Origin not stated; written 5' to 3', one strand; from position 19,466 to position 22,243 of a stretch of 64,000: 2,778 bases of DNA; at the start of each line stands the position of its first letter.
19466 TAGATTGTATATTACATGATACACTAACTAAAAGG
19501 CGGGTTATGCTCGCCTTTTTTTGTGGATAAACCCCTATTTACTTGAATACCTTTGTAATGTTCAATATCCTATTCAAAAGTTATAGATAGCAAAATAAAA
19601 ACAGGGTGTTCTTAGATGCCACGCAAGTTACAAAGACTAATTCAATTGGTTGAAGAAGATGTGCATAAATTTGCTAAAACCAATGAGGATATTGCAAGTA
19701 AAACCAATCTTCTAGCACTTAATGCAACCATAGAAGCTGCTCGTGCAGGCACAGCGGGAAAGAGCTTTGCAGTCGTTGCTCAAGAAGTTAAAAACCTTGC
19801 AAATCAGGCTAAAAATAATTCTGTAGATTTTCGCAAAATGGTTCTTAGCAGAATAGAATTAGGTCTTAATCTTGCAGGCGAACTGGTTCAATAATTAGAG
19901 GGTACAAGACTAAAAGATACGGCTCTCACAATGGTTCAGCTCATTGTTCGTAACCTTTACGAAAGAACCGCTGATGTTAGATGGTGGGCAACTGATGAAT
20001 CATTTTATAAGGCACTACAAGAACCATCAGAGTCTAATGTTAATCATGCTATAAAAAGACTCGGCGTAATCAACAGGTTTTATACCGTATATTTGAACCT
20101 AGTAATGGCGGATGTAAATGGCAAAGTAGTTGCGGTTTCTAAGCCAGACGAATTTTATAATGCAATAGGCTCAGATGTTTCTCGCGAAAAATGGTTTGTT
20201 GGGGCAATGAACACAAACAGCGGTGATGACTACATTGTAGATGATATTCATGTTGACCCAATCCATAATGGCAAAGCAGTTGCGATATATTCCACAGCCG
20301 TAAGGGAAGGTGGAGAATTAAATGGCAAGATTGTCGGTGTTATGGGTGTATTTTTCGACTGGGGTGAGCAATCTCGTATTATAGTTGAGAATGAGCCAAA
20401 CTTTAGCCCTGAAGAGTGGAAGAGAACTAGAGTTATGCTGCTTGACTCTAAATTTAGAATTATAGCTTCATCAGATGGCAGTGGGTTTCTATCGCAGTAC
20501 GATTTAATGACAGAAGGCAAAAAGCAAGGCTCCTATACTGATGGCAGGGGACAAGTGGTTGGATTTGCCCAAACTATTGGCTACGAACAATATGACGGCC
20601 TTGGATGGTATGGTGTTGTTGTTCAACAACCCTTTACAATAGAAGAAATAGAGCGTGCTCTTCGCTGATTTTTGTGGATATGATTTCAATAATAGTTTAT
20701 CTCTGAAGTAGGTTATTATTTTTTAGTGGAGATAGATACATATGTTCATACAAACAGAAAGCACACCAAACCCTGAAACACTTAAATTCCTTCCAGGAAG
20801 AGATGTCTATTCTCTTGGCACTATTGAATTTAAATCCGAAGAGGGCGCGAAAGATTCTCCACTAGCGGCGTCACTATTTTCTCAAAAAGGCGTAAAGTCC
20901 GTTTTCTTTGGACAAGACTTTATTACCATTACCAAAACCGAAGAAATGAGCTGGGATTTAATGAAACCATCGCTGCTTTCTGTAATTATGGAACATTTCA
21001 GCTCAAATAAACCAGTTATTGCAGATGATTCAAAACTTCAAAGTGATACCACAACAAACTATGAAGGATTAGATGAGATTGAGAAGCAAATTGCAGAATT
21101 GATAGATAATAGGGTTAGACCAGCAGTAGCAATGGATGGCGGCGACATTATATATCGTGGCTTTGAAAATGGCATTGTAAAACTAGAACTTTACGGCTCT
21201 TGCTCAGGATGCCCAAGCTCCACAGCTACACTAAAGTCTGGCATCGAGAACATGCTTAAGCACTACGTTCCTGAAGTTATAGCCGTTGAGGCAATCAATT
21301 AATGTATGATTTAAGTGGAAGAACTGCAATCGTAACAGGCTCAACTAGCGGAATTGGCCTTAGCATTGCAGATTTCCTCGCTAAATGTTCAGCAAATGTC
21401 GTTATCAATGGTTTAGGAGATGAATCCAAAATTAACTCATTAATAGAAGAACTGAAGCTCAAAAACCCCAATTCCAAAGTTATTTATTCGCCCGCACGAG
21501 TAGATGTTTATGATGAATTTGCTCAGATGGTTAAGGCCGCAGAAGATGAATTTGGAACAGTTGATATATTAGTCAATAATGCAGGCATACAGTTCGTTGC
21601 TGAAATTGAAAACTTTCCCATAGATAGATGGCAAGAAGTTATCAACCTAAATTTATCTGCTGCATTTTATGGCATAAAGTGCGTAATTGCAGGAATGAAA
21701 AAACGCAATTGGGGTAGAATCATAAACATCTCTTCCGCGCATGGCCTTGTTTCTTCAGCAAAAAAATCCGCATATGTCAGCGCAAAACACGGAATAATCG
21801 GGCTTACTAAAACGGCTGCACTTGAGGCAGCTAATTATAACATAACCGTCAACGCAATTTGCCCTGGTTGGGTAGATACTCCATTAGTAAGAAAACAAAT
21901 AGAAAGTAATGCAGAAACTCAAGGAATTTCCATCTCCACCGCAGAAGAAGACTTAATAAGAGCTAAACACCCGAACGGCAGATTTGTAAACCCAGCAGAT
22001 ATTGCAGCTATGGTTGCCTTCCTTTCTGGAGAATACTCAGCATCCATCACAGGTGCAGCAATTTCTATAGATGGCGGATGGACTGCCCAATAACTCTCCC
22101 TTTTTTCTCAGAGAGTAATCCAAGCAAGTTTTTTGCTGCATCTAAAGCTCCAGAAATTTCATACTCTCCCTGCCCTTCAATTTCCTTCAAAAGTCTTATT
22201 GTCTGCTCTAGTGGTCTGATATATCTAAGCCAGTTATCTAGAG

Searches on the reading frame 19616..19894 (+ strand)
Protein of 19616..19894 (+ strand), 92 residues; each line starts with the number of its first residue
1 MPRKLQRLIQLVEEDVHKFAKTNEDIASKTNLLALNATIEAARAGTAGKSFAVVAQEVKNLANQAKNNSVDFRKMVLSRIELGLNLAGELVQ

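Call 34: search_protein_families(library=pfam, proteins=[window:19616-19894:+], max_evalue=0.001)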
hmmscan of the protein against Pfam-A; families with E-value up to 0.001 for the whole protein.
window:19616-19894:+ (92 aa): 1 family
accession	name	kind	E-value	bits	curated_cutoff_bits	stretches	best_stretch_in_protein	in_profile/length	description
PF00015.26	MCPsignal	-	9.8e-21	74.8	34.6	1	15-76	34-95/172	Methyl-accepting chemotaxis protein (MCP) signalling domain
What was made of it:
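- Pseudogene-like fragments exist elsewhere in the window (the MCP pieces at 19616-20668, call 34).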

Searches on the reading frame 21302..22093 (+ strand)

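Call 34: search_protein_families(library=pfam, proteins=[window:21302-22093:+], max_evalue=0.001)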
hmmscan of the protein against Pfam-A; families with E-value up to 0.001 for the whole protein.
window:21302-22093:+ (263 aa): 4 families
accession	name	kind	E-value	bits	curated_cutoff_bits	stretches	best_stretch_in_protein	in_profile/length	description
PF00106.31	adh_short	-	3.9e-52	177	26.6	1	8-201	2-192/195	short chain dehydrogenase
PF13561.12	adh_short_C2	-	1.2e-49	169.5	27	1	15-261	5-236/236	Enoyl-(Acyl carrier protein) reductase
PF08659.16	KR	-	1.1e-09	38.9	22.6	1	8-162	2-153/180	KR domain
PF23441.1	SDR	-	1.5e-05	25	27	1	4-207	5-210/258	SDR-like rossmann domain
